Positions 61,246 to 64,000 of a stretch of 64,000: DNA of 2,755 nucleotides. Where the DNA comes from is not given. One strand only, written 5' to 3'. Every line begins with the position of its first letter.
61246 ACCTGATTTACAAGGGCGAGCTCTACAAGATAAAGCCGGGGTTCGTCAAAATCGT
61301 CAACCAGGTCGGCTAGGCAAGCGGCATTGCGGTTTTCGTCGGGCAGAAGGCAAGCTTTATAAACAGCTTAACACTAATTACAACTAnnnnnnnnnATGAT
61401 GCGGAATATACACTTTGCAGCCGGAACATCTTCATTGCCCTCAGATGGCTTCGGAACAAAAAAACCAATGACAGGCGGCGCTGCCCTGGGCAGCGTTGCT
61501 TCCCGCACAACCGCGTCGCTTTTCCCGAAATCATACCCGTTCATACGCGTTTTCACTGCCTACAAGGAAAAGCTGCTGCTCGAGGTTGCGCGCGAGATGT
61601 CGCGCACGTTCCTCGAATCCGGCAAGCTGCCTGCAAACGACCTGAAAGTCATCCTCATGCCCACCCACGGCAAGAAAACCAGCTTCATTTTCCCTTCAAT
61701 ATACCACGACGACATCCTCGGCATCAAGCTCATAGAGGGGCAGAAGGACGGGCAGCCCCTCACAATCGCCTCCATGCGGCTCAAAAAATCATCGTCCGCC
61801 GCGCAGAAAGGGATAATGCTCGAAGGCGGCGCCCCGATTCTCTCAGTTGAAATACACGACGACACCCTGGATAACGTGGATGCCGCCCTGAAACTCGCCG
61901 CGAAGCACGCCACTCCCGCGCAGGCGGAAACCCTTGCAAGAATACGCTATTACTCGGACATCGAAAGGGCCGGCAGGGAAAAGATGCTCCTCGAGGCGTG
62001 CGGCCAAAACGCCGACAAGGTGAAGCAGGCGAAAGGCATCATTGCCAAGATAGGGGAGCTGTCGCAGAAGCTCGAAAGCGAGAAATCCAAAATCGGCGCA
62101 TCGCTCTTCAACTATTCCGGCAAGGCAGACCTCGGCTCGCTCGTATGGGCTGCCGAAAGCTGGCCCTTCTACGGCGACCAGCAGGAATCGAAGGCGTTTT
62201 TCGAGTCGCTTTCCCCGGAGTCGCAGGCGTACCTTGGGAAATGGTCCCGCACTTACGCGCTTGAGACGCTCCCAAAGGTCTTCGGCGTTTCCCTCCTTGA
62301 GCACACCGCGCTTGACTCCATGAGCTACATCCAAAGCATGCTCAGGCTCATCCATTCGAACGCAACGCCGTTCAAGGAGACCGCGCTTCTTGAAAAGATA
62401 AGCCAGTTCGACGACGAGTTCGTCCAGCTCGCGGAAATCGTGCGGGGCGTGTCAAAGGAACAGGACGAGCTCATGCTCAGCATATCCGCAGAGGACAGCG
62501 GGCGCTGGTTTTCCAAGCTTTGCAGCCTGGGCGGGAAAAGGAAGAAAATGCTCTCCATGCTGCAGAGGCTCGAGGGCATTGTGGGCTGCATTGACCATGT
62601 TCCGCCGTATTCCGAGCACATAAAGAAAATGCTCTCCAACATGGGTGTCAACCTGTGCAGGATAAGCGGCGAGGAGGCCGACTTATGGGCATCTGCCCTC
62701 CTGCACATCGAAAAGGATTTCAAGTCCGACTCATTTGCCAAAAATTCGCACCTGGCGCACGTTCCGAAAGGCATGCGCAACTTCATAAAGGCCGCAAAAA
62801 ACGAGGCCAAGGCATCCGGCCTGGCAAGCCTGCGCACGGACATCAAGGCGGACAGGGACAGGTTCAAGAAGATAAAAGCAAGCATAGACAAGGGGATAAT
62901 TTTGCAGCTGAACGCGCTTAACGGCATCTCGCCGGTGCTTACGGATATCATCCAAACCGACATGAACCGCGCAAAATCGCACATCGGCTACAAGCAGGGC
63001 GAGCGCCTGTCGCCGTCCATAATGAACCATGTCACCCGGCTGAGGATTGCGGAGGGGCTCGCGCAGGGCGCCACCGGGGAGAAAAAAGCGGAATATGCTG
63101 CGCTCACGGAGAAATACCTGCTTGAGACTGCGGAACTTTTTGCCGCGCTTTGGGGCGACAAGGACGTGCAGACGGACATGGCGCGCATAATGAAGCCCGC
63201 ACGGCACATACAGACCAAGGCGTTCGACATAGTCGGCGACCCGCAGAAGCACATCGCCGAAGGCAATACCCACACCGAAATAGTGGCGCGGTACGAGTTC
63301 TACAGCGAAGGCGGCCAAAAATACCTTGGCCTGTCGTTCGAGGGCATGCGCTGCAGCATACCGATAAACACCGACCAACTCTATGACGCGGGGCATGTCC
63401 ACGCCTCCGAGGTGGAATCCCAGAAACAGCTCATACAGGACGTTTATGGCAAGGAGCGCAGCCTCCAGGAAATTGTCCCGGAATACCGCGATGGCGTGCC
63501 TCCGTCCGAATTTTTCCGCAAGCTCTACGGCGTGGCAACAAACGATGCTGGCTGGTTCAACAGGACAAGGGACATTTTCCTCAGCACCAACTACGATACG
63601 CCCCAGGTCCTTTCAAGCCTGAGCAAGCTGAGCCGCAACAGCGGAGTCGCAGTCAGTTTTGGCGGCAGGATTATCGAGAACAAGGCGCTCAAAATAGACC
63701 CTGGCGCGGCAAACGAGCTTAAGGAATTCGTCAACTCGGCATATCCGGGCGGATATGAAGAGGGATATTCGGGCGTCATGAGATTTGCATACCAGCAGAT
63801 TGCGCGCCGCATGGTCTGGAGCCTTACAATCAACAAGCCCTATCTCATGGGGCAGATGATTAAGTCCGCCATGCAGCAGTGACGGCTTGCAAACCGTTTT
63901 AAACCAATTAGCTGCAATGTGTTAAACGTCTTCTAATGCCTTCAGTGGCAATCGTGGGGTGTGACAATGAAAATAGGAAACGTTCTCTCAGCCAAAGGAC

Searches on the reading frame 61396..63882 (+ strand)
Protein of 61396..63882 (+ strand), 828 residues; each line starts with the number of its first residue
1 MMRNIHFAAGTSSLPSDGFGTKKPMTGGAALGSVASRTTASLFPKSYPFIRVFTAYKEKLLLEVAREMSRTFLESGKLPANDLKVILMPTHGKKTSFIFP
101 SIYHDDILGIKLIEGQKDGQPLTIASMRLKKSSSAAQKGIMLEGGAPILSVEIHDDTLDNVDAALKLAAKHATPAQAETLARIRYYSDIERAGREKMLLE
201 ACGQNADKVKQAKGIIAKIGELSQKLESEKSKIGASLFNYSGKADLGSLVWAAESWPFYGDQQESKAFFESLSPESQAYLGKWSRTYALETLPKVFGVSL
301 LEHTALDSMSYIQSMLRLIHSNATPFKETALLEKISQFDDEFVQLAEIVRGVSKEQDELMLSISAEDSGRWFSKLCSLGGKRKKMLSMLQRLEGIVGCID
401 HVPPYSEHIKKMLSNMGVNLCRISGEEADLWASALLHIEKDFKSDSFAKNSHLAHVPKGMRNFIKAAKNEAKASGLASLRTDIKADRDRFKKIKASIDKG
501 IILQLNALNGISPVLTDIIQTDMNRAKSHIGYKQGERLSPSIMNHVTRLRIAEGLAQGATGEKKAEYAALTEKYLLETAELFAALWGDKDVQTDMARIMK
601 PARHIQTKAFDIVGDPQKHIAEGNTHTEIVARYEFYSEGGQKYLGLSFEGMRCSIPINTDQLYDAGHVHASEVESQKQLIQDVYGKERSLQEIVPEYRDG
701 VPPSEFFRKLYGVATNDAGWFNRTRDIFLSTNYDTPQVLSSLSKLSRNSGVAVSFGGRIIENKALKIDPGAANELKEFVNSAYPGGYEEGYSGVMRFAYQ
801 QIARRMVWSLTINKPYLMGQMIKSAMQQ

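Call 83: find_homologous_proteins(query=window:61396-63882:+, max_evalue=1e-20)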
Query window:61396-63882:+ (828 aa): 2 proteins with E <= 1e-20 among 8000 candidates.
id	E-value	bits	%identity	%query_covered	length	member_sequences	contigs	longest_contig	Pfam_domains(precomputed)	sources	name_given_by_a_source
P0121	0.0e+0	1797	100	97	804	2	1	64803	-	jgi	-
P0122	1.4e-137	478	36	95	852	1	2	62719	-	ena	-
